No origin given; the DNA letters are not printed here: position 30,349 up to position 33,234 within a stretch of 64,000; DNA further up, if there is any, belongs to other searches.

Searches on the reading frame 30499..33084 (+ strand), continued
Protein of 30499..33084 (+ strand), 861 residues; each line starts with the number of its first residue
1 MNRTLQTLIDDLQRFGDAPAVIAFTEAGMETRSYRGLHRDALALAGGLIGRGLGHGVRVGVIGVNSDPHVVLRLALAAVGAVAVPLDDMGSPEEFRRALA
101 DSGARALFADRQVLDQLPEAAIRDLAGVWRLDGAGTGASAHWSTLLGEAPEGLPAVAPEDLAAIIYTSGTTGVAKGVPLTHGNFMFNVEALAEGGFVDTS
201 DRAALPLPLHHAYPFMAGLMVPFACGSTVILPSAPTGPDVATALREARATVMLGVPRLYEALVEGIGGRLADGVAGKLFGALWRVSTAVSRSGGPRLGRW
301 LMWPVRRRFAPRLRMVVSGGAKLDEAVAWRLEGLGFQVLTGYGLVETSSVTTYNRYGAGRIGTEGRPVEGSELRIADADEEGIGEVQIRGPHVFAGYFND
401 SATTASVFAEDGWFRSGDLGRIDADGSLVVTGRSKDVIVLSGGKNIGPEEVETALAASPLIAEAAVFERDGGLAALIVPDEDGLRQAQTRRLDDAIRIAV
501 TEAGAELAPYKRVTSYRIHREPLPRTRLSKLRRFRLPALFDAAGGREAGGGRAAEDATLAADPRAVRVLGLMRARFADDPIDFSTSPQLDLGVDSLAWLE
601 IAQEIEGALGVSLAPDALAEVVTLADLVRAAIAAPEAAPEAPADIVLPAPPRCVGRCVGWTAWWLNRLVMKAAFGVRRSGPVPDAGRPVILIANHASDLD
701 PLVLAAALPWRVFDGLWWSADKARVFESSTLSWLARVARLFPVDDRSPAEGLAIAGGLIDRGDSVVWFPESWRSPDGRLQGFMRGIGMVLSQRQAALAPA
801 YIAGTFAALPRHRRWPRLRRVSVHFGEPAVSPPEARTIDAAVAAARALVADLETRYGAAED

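Call 23: search_solved_structures(query=window:30499-33084:+, max_evalue=0.00001)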
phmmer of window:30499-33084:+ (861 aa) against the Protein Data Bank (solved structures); distinct sequences matched with E-value up to 0.00001: 181 (the best 60 are shown).
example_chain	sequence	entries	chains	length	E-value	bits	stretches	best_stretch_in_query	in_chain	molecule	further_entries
4fuq_A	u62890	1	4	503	6.9e-42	146.6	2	311-482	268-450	Malonyl CoA synthetase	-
4gxq_A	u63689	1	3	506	1.1e-41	146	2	311-467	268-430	Malonyl CoA synthetase, Benzoate-CoA ligase Chimeric protein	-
4gxr_A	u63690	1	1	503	1.1e-41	145.9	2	311-467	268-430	Malonyl CoA synthetase, Benzoate-CoA ligase Chimeric protein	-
4fut_A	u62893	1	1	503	1.1e-41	145.9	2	311-481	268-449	Malonyl CoA synthetase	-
8weu_A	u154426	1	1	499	2.7e-39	138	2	311-467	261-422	Fatty-acyl-CoA synthase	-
8wev_A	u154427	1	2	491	2.9e-39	137.9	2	311-467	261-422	Feruloyl-CoA Synthetase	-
6qjz_A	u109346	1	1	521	1.8e-35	125.4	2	310-467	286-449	oxalyl CoA-synthetase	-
8r2q_A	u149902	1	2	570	4e-35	124.2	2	312-469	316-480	Probable fatty-acid-CoA ligase FadD5 (Fatty-acid-CoA synthetase) (Fatty-acid-CoA synthase)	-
5ie0_A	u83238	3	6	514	3.4e-33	117.9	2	310-467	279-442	Oxalate--CoA ligase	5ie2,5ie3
8r2r_A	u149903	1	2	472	7e-33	116.8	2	17-262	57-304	Probable fatty-acid-CoA ligase FadD5 (Fatty-acid-CoA synthetase) (Fatty-acid-CoA synthase)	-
5wm2_A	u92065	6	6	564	4.8e-32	114.1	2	312-468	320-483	Salicylate-AMP ligase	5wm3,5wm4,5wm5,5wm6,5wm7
3nyq_A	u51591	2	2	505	1.9e-31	112.1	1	313-533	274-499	Malonyl-CoA Ligase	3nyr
5x8f_A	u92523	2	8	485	3.6e-31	111.2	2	312-467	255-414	2-succinylbenzoate--CoA ligase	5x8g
5buq_A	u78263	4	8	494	4.5e-31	110.8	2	311-467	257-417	2-succinylbenzoate--CoA ligase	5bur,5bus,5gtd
3ivr_A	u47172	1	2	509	9.3e-31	109.8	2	341-467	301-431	Putative long-chain-fatty-acid CoA ligase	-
3rg2_A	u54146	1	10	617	2e-23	85.6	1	307-602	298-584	Enterobactin synthase component E (entE), 2,3-dihydro-2,3-dihydroxybenzoate synthetase, is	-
4iz6_A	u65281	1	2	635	2.2e-23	85.4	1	307-602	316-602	Enterobactin synthase component E, Isochorismatase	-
3pbk_A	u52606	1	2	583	2e-22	82.2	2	377-476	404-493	Fatty Acyl-Adenylate Ligase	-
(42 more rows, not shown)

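Call 41: search_protein_families(library=pfam, proteins=[L009:4388-5371:+, L016:7344-7853:+, L008:6833-7924:+, L011:6631-7878:+, L009:8315-9355:+, L009:9360-9722:+, L001:14541-15533:+, L001:10778-11173:+, L007:6298-6786:+], max_evalue=0.001)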
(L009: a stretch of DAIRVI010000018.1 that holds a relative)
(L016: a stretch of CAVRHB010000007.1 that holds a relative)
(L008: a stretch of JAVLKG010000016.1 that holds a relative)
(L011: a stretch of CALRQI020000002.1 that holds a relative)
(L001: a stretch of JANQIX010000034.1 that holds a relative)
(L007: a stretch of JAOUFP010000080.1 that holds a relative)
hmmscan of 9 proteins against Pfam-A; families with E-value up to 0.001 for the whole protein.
L009:4388-5371:+ (327 aa): 2 families
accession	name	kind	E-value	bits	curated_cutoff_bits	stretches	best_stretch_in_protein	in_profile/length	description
PF19279.4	YegS_C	-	1e-32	113.5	27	1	183-322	21-156/158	YegS C-terminal NAD kinase beta sandwich-like domain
PF00781.29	DAGK_cat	-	2.6e-29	101.8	23.6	1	17-139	3-125/125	Diacylglycerol kinase catalytic domain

L016:7344-7853:+ (169 aa): 1 family
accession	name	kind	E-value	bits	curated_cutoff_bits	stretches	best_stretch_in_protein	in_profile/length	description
PF19279.4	YegS_C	-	9.6e-28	97.4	27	1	37-164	33-156/158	YegS C-terminal NAD kinase beta sandwich-like domain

L008:6833-7924:+ (363 aa): 1 family
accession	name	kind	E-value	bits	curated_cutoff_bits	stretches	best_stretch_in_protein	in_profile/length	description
PF01734.28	Patatin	-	1.8e-29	103.8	27.7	1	74-245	1-186/191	Patatin-like phospholipase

L011:6631-7878:+ (415 aa): 1 family
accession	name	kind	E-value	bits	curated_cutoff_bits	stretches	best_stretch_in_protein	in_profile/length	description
PF01734.28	Patatin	-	3.5e-27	96.3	27.7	1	114-287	1-188/191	Patatin-like phospholipase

L009:8315-9355:+ (346 aa): 21 families
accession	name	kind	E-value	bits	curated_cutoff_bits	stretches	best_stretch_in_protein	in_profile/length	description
PF07719.23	TPR_2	-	2.9e-51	167.8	27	7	94-125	2-33/34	Tetratricopeptide repeat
PF00515.34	TPR_1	-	4.9e-51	169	27.8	7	94-125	2-33/34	Tetratricopeptide repeat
PF13414.12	TPR_11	-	2.2e-48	162.1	26.8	6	67-103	2-38/42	TPR repeat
PF13181.12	TPR_8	-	7.1e-39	129.1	25.7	5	195-228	1-34/34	Tetratricopeptide repeat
PF13432.12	TPR_16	-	7e-36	122.7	32.7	5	65-126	3-64/65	Tetratricopeptide repeat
PF13431.12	TPR_17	-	7.5e-33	110.5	24.4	3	217-249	1-33/34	Tetratricopeptide repeat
PF14559.12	TPR_19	-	8e-31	106.6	25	4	213-267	9-62/68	Tetratricopeptide repeat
PF13424.12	TPR_12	-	7.2e-26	90.6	30.1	2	195-257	3-73/77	Tetratricopeptide repeat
PF13428.12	TPR_14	-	1.6e-23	81.2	23.5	0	265-304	3-42/44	Tetratricopeptide repeat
PF13176.12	TPR_7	-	1.9e-23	80.9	27.9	1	269-298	5-34/36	Tetratricopeptide repeat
PF13174.12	TPR_6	-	4e-22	77.7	26.3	0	233-261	4-32/33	Tetratricopeptide repeat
PF12895.13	ANAPC3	-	1.3e-16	61.1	27.2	4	41-118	5-81/82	Anaphase-promoting complex, cyclosome, subunit 3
PF13371.12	TPR_9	-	4.9e-16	59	35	0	202-261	2-61/73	Tetratricopeptide repeat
PF23914.1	TPR_CcmH_CycH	-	1.5e-13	51.3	42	2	162-260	51-152/158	Cytochrome c-type biogenesis protein H TPR domain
PF13374.12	TPR_10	-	1.6e-11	44.3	27.5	0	235-256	8-29/42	Tetratricopeptide repeat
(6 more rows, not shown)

L009:9360-9722:+ (120 aa): 0 families

L001:14541-15533:+ (330 aa): 7 families
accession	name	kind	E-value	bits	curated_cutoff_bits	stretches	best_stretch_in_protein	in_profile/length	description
PF01370.27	Epimerase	-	1.4e-42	146.2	20.9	1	4-249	1-240/240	NAD dependent epimerase/dehydratase family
PF16363.11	GDP_Man_Dehyd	-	2.2e-29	103.4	27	1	5-313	1-332/332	GDP-mannose 4,6 dehydratase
PF07993.18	NAD_binding_4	-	6.4e-15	55.4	20.1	1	62-189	79-213/258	Male sterility protein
PF01073.25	3Beta_HSD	-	2.6e-12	46.8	22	1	5-237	1-230/280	3-beta hydroxysteroid dehydrogenase/isomerase family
PF04321.23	RmlD_sub_bind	-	1.9e-11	44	27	1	4-241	3-202/287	RmlD substrate binding domain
PF02719.21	Polysacc_synt_2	-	2.9e-11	43.5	20.2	1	5-124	2-129/293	Polysaccharide biosynthesis protein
PF13460.12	NAD_binding_10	-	3.7e-09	37.1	27.2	1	8-184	1-146/184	NAD(P)H-binding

L001:10778-11173:+ (131 aa): 1 family
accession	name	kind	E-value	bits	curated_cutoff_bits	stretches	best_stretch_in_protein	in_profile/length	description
PF00072.30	Response_reg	-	3.5e-21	75.9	30.2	1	4-117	1-110/111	Response regulator receiver domain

L007:6298-6786:+ (162 aa): 1 family
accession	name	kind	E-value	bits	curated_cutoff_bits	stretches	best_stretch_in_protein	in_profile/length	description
PF00571.33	CBS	-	7.5e-37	125.9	24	2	103-158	1-56/57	CBS domain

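Call 44: search_protein_families(library=pfam, proteins=[L001:6911-7912:+, L001:5610-6914:+, L002:6496-7989:-, L003:6322-7347:+, L003:10658-11299:-, L004:3658-4380:-, L005:6772-7899:-, L005:10838-11518:-, L007:2560-3300:-, L008:11156-12022:+], max_evalue=0.0001)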
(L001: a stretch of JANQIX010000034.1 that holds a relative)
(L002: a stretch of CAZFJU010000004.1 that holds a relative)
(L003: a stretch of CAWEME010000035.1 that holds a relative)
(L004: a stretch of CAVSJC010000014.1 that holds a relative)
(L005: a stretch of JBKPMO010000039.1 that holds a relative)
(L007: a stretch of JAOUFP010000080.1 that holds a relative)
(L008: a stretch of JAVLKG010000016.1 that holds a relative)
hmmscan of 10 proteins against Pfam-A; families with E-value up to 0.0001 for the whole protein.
L001:6911-7912:+ (333 aa): 0 families

L001:5610-6914:+ (434 aa): 3 families
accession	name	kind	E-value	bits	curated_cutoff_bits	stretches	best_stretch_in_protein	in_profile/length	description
PF11700.14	ATG22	-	2.2e-47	162.3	24.1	1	67-429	78-477/482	Vacuole effluxer Atg22 like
PF07690.21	MFS_1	-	1.7e-21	77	33.4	2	263-427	11-177/347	Major Facilitator Superfamily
PF13347.12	MFS_2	-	4.2e-06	26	27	0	155-395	135-379/427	MFS/sugar transport protein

L002:6496-7989:- (497 aa): 4 families
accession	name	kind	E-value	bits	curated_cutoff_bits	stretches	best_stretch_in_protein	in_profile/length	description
PF10996.14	Beta-Casp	-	3.8e-34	118.2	27.7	1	292-414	1-120/120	Beta-Casp domain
PF07521.17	RMMBL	-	1.6e-17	63.7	21.6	1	428-489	2-63/63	Zn-dependent metallo-hydrolase RNA specificity domain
PF00753.33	Lactamase_B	-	1.1e-11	45.5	22.7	1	52-285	5-194/196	Metallo-beta-lactamase superfamily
PF12706.13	Lactamase_B_2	-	2.1e-11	44.2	27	1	81-285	15-197/200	Beta-lactamase superfamily domain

L003:6322-7347:+ (341 aa): 1 family
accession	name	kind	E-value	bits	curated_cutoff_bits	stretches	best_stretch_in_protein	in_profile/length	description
PF03734.19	YkuD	-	3.7e-26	92.9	23.4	1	124-252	4-146/146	L,D-transpeptidase catalytic domain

L003:10658-11299:- (213 aa): 1 family
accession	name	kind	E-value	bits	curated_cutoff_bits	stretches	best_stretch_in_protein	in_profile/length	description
PF00857.26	Isochorismatase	-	3.1e-25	89.7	27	1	12-194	2-159/175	Isochorismatase domain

L004:3658-4380:- (240 aa): 1 family
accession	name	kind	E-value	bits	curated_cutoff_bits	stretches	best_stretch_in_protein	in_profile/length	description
PF12732.12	YtxH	-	1.3e-11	45.2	37.5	1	179-224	2-54/71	YtxH-like protein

L005:6772-7899:- (375 aa): 1 family
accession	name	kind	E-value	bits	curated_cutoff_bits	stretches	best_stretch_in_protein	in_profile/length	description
PF09587.15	PGA_cap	-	1.3e-76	257.9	27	1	11-291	2-255/255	Bacterial capsule synthesis protein PGA_cap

L005:10838-11518:- (226 aa): 1 family
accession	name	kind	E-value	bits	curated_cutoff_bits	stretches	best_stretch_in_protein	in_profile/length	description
PF03006.26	HlyIII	-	8e-35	121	26.2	1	24-218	5-224/224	Haemolysin-III related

L007:2560-3300:- (246 aa): 1 family
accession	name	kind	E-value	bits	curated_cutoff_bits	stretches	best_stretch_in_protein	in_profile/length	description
PF00899.27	ThiF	-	3.7e-74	249.3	28.1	1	11-240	1-238/238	ThiF family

L008:11156-12022:+ (288 aa): 9 families
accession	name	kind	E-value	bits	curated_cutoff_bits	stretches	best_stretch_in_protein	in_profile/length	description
PF13424.12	TPR_12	-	2.9e-22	79.1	30.1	2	126-194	8-76/77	Tetratricopeptide repeat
PF13176.12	TPR_7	-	6e-14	51.3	27.9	1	126-151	4-29/36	Tetratricopeptide repeat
PF13374.12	TPR_10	-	1.3e-12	47.7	27.5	2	168-203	7-42/42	Tetratricopeptide repeat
PF07719.23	TPR_2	-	9.3e-11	41.4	27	1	126-150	6-30/34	Tetratricopeptide repeat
PF00515.34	TPR_1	-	3.8e-10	39.6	27.8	1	126-150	6-30/34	Tetratricopeptide repeat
PF24885.1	TPR_NPHP3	-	2.3e-09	37.5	100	1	91-195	112-215/239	Nephrocystin-3 TPR domain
PF13432.12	TPR_16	-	5.8e-08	33.5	32.7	1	127-193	3-61/65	Tetratricopeptide repeat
PF13174.12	TPR_6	-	6.8e-07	30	26.3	0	166-190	3-27/33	Tetratricopeptide repeat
PF13428.12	TPR_14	-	2e-05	25.2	23.5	0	124-149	4-29/44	Tetratricopeptide repeat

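Call 45: search_protein_families(library=pfam, proteins=[L010:6633-7484:+, L010:10650-12473:+, L011:10917-12101:+, L013:7231-7899:+, L013:10790-13207:+, L014:3082-3735:+, L014:6467-8590:+, L015:4093-4611:+, L015:1801-4008:+, L017:6959-7747:+], max_evalue=0.0001)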
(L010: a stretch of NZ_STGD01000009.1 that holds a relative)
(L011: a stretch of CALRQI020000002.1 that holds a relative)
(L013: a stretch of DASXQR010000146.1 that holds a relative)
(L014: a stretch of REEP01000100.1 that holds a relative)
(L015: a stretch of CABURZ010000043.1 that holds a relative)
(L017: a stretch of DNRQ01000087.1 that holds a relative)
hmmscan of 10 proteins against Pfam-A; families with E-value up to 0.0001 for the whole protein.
L010:6633-7484:+ (283 aa): 0 families

L010:10650-12473:+ (607 aa): 2 families
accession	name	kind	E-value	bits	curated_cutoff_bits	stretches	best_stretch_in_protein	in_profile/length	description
PF05170.20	AsmA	-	1.8e-12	47.4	29.8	1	1-129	1-132/607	AsmA family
PF05359.17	DUF748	-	1.8e-08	33.4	50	1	2-157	12-170/1037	Domain of Unknown Function (DUF748)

L011:10917-12101:+ (394 aa): 0 families

L013:7231-7899:+ (222 aa): 1 family
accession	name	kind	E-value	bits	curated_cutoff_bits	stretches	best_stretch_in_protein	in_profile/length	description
PF20106.4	DUF6496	-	1.9e-06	28.6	24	1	82-125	7-58/58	Family of unknown function (DUF6496)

L013:10790-13207:+ (805 aa): 3 families
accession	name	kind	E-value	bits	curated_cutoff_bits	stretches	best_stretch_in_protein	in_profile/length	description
PF01326.24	PPDK_N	-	3.9e-116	388.4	27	1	28-351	2-318/328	Pyruvate phosphate dikinase, AMP/ATP-binding domain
PF02896.24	PEP-utilizers_C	-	6.2e-62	209.8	22.8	1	486-797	16-291/293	PEP-utilising enzyme, PEP-binding domain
PF00391.29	PEP-utilizers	-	3e-27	94.5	23.1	1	392-463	1-72/72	PEP-utilising enzyme, mobile domain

L014:3082-3735:+ (217 aa): 0 families

L014:6467-8590:+ (707 aa): 2 families
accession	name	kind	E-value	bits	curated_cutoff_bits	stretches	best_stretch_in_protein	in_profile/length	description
PF03772.21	Competence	-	2.6e-69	234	23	1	245-529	1-269/270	Competence protein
PF13567.11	DUF4131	-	5.2e-17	62.5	31.6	1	44-202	5-162/165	Domain of unknown function (DUF4131)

L015:4093-4611:+ (172 aa): 1 family
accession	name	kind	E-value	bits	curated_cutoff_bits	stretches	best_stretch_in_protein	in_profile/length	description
PF03330.24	DPBB_1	-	5.9e-27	94.2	28.8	1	78-166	2-82/83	Lytic transglycolase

L015:1801-4008:+ (735 aa): 0 families

L017:6959-7747:+ (262 aa): 1 family
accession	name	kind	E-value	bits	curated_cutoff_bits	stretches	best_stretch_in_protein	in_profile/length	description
PF04333.18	MlaA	-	3.2e-64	216.6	25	1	54-252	2-193/195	MlaA lipoprotein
